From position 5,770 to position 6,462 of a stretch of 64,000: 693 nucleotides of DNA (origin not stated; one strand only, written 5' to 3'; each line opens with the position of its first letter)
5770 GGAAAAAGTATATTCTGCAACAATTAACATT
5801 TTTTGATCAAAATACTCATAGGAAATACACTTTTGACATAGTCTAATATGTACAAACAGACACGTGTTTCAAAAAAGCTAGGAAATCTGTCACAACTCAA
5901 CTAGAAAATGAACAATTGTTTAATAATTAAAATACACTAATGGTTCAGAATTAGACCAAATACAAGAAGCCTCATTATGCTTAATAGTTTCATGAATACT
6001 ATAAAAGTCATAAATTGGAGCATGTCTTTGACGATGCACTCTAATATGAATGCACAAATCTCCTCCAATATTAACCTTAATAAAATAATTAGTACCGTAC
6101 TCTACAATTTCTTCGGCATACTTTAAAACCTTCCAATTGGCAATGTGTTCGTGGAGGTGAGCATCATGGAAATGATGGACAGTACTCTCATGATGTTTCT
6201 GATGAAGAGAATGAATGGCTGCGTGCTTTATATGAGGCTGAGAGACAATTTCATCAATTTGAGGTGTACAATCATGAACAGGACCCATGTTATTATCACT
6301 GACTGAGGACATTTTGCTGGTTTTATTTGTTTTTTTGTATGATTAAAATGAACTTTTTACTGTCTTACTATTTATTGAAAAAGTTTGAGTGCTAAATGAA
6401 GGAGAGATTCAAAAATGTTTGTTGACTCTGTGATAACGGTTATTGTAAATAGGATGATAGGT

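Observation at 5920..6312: His-rich stefin with a mutated QxVxG protease-binding loop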

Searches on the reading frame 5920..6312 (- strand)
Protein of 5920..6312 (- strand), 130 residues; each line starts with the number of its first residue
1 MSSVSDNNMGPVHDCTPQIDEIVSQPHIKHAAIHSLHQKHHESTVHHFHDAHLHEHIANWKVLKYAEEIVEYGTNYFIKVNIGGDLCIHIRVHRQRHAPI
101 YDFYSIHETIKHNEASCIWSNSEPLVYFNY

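Call 3: search_protein_families(library=pfam, proteins=[window:5920-6312:-], max_evalue=1)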
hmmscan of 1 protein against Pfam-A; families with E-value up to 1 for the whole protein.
window:5920-6312:- (130 aa): 3 families
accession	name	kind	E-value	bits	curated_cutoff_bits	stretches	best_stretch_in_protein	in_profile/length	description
PF00031.27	Cystatin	-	0.048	14.4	22.2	1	60-92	36-68/92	Cystatin domain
PF15617.12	C-C_Bond_Lyase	-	0.088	12.4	28.4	1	62-111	151-201/320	C-C_Bond_Lyase of the TIM-Barrel fold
PF25721.1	T4_Y03C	-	0.13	13.1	27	1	40-89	6-55/85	Phage T4 Y03C protein family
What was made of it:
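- Pfam does not reach its threshold (call 3).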

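Call 4: search_solved_structures(query=window:5923-6312:-, max_evalue=1, show_alignments=3)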
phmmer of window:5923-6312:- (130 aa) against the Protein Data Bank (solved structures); distinct sequences matched with E-value up to 1: 9.
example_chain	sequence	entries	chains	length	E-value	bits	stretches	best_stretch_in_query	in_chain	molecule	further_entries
1stf_I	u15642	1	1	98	0.0014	22.1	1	57-95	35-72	STEFIN B (CYSTATIN B)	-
4n6v_2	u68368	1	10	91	0.0015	22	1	59-95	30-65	Cystatin-B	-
2oct_A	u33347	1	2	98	0.0016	21.9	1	57-95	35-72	Cystatin B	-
5zc1_A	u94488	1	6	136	0.0022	21.5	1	50-101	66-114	Cystatin-1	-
8gqq_A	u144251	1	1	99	0.009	19.5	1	51-94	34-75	Cystatin-A2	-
8gt7_B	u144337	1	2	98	0.0098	19.4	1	57-95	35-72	Cystatin-A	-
1cyu_A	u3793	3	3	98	0.019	18.5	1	57-95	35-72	CYSTATIN A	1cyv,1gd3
1gd4_A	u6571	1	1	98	0.021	18.3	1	57-95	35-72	CYSTATIN A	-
1dvc_A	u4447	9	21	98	0.026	18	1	57-95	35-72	STEFIN A | Cystatin A | Cystatin-A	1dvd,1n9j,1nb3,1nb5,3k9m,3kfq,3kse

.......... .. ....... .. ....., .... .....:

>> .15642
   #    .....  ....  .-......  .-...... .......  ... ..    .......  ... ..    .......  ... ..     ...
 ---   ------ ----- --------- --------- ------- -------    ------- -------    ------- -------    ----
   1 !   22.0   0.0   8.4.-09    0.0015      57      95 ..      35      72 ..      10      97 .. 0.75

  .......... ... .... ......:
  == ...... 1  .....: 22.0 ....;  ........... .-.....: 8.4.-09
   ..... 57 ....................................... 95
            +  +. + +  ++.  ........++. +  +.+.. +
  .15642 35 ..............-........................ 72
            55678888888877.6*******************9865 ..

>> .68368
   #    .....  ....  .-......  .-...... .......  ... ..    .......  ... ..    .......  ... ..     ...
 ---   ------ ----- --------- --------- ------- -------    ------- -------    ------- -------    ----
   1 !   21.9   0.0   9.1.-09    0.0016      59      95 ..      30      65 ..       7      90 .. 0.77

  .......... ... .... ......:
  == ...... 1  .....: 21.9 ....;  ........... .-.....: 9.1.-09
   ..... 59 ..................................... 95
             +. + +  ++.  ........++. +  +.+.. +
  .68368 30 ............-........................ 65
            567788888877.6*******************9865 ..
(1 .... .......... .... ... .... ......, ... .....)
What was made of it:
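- Checked: Pfam Cystatin scores 14.4 bits against a cut-off of 22.2, and PDB phmmer gives E = 0.0014 (calls 3, 4).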

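Call 6: find_homologous_proteins(query=window:5923-6312:-, max_evalue=0.01)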
Query window:5923-6312:- (130 aa): 11 proteins with E <= 0.01 among 14 candidates.
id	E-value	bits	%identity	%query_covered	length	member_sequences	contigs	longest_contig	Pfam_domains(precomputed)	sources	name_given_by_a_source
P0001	1.7e-83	296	100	100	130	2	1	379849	-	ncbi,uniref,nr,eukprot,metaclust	ncbi:hypothetical protein NAEGRDRAFT_80480 [Naegleria gruberi]|uniref:Cystatin domain-containing pro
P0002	4.6e-50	187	67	99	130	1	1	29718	-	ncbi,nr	ncbi:hypothetical protein BC830DRAFT_1136448 [Chytriomyces sp. MP71]|nr:hypothetical protein BC830DR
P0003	1.8e-44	169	61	99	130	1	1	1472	-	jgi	-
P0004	2.1e-44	169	61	94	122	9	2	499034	-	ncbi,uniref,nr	ncbi:unnamed protein product [Adineta steineri]|uniref:Uncharacterized protein n=1 Tax=Adineta stein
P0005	1.1e-42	163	59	99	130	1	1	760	-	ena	-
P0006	1.5e-33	134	54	100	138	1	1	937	-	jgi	-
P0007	1.0e-32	131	48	99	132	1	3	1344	-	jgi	-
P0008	3.9e-27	113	46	93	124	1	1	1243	-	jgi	-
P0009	2.0e-18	85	70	46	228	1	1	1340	-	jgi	jgi:hypothetical protein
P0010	4.9e-17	80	57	54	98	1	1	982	-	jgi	-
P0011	3.2e-16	78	56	56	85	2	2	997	-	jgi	-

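Call 14: search_solved_structures(query=A1, max_evalue=1, show_alignments=2)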
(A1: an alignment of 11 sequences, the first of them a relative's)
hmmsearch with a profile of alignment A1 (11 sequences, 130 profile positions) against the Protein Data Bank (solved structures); distinct sequences matched with E-value up to 1: 9.
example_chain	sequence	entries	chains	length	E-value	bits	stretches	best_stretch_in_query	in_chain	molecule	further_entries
2oct_A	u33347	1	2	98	2.1e-05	28.2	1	40-99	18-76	Cystatin B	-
1stf_I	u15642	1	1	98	2.4e-05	28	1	40-99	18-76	STEFIN B (CYSTATIN B)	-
4n6v_2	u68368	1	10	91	2.4e-05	28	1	40-99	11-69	Cystatin-B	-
5zc1_A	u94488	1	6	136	0.00049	23.8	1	62-95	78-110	Cystatin-1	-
8gt7_B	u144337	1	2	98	0.0058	20.3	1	50-95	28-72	Cystatin-A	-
8gqq_A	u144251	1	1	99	0.0091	19.7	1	50-94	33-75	Cystatin-A2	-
1gd4_A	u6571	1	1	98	0.019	18.6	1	45-94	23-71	CYSTATIN A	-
1cyu_A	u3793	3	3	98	0.028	18.1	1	50-94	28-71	CYSTATIN A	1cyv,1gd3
1dvc_A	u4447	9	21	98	0.031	17.9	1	50-94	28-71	STEFIN A | Cystatin A | Cystatin-A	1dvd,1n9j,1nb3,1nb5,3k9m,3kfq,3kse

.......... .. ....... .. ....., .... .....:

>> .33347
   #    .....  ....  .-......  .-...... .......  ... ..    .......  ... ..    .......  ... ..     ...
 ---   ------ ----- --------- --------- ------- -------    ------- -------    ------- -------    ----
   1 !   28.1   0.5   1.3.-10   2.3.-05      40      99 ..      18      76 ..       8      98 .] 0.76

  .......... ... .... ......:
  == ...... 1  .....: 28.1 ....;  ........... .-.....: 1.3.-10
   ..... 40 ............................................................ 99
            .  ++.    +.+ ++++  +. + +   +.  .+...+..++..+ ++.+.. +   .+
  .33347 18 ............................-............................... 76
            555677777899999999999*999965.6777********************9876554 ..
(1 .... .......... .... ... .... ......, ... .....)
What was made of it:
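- family profile vs PDB hits only stefins/type-1 cystatins (stefin B E = 2e-5, call 14);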

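Call 17: predict_structure(alignment_id=A1)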
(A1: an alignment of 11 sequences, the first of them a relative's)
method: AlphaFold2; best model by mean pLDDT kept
length: 130 residues; sequences in the alignment: 11
mean_pLDDT: 86.5   pTM: 0.82
mean pLDDT of the five models: 86.5, 85.7, 85.7, 84.9, 83.8
residues with pLDDT >= 90: 79; 70-90: 39; 50-70: 6; < 50: 6
segments of 3 or more residues with pLDDT < 50: 1-5
pLDDT, mean of each block of 10 residues (from residue 1): 53 95 95 92 76 92 94 93 94 89 90 86 75
secondary structure, 60 per line:
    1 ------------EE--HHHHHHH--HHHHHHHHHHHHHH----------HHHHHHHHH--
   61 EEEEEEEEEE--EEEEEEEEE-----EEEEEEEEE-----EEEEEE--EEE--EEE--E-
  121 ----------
elements in order: H17-23 H26-39 H50-58 E61-70 E73-81 E87-95 E101-106 E109-111 E114-116
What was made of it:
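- On Stefins (type-1 cystatins, I25A): AF2 pLDDT 86.5, pTM 0.82 (call 17).
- AF2 pLDDT 86.5, pTM 0.82 (call 17); The AF2 model is confident (call 17).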

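Call 23: search_protein_representatives(alignment_id=A2)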
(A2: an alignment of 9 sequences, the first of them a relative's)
Query: 9 sequences, 130 profile positions. Proteins with E-value up to 0.001 (for the whole library): 77; up to 1e-10: 36; up to 1e-30: 4. The best 77 are listed.
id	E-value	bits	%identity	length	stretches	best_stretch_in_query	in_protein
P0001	1.4e-62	226.2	-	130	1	1-130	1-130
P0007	7.8e-62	223.7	-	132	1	1-130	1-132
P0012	3.8e-37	143.8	-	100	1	1-99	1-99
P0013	2.7e-33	131.4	-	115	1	29-130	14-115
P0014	3.8e-30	121.2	-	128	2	60-122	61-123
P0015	5.4e-30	120.7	-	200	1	10-130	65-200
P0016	5.9e-27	110.9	-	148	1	12-129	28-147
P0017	1.1e-26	110.0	-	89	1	5-91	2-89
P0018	9.9e-24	100.5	-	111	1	61-121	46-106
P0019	3.1e-23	98.9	-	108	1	60-121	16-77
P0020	9.6e-23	97.3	-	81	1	59-123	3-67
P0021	4.7e-20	88.6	-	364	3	50-94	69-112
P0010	5.1e-20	88.5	-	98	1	1-69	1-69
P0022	1.0e-19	87.4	-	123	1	1-128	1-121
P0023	6.0e-19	85.0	-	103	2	55-101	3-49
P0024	1.7e-18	83.5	-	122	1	38-129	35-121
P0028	2.0e-16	76.8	-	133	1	21-129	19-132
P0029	2.5e-15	73.3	-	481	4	31-95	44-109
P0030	6.7e-15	71.9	-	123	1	1-128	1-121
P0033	8.2e-14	68.4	-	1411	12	47-90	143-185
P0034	1.4e-13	67.6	-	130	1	8-130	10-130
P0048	3.4e-09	53.4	-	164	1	9-130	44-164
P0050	3.4e-08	50.2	-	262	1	27-129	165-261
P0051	4.8e-08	49.7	-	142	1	1-129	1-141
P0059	2.2e-06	44.4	-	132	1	39-129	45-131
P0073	1.6e-04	38.4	-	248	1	25-130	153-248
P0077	2.8e-04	37.5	-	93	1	50-99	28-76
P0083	7.1e-04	36.2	-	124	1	28-130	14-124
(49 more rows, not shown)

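Call 26: list_cluster_members(proteins=[P0022, P0024, P0028, P0030, P0034, P0048, P0051, P0059, P0050, P0073])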
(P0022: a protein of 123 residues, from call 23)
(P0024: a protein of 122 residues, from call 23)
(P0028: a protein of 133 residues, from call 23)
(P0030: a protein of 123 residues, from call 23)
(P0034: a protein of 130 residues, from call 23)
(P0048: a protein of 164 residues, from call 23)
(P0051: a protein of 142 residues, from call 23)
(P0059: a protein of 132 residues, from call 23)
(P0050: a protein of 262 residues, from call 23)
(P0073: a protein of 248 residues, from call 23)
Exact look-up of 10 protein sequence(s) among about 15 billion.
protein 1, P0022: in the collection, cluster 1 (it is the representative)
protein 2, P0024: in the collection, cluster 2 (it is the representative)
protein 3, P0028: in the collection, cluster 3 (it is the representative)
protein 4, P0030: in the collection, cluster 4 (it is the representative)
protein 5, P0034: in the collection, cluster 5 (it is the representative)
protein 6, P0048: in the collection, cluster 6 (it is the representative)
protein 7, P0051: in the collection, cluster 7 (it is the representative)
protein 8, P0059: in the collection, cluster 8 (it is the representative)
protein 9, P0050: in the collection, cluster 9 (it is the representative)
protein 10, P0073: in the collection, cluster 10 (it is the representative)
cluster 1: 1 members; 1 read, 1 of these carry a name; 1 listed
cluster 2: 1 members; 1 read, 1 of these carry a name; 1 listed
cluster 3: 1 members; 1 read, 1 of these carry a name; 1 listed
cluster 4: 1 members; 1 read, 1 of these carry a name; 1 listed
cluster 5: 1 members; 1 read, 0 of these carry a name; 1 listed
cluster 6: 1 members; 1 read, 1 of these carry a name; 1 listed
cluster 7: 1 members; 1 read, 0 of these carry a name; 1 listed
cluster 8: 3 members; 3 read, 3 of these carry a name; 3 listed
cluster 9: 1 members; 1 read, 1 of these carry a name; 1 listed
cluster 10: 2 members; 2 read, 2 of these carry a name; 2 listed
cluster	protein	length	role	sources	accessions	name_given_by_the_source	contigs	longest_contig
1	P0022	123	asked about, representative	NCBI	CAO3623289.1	unnamed protein product [Cunninghamella blakesleeana]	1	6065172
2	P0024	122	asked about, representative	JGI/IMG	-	hypothetical protein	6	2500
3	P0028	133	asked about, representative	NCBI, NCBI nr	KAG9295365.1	hypothetical protein G9A89_013394 [Geosiphon pyriformis]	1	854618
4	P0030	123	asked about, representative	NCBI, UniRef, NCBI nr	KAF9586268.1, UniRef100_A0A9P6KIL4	hypothetical protein BGW38_007672 [Lunasporangiospora selenospora] | Uncharacterized protein n=1 Tax=Lunasporangiospora selenospora TaxID=979761 ...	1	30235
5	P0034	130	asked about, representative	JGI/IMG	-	-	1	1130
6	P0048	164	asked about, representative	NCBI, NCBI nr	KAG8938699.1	hypothetical protein FRC03_006998 [Tulasnella sp. 419]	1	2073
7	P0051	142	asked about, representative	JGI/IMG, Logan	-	-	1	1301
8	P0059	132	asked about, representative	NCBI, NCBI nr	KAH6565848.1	hypothetical protein BASA62_007027 [Batrachochytrium salamandrivorans]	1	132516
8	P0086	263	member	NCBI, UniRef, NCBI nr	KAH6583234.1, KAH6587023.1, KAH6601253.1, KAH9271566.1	hypothetical protein BASA50_000070 [Batrachochytrium salamandrivorans] | Uncharacterized protein n=1 Tax=Batrachochytrium salamandrivorans TaxID=1357716 ... | hypothetical protein BASA60_001553 [Batrachochytrium salamandrivorans]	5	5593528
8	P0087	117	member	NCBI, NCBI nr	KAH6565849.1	hypothetical protein BASA62_007028 [Batrachochytrium salamandrivorans]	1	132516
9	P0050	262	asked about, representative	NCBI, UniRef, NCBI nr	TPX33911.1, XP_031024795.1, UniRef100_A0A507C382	hypothetical protein SmJEL517_g03385 [Synchytrium microbalum] | Uncharacterized protein n=1 Tax=Synchytrium microbalum TaxID=1806994 ... | uncharacterized protein SmJEL517_g03385 [Synchytrium microbalum]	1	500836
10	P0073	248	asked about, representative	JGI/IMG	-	hypothetical protein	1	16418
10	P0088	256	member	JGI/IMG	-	hypothetical protein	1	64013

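Call 27: search_protein_families(library=pfam, proteins=[P0050, P0073, P0086, P0088, P0015, P0022, P0028, P0034, P0051], max_evalue=1)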
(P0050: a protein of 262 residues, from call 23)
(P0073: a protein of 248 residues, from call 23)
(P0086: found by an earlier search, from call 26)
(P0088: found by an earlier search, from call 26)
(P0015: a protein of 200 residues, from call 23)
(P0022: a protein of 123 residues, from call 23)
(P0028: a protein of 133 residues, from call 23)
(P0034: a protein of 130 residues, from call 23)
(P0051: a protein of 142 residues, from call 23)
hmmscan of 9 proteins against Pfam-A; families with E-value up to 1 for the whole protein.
P0050 (262 aa): 0 families

P0073 (248 aa): 0 families

P0086 (263 aa): 1 family
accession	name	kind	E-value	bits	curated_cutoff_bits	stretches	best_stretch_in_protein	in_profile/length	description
PF19334.4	DUF5920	-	0.12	12.4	27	1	145-190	37-82/203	Domain of unknown function (DUF5920)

P0088 (256 aa): 0 families

P0015 (200 aa): 1 family
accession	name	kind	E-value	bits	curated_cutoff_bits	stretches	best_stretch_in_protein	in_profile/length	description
PF00511.22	PPV_E2_C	-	0.083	13.5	25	1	161-192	7-39/80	E2 (early) protein, C terminal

P0022 (123 aa): 0 families

P0028 (133 aa): 0 families

P0034 (130 aa): 0 families

P0051 (142 aa): 0 families
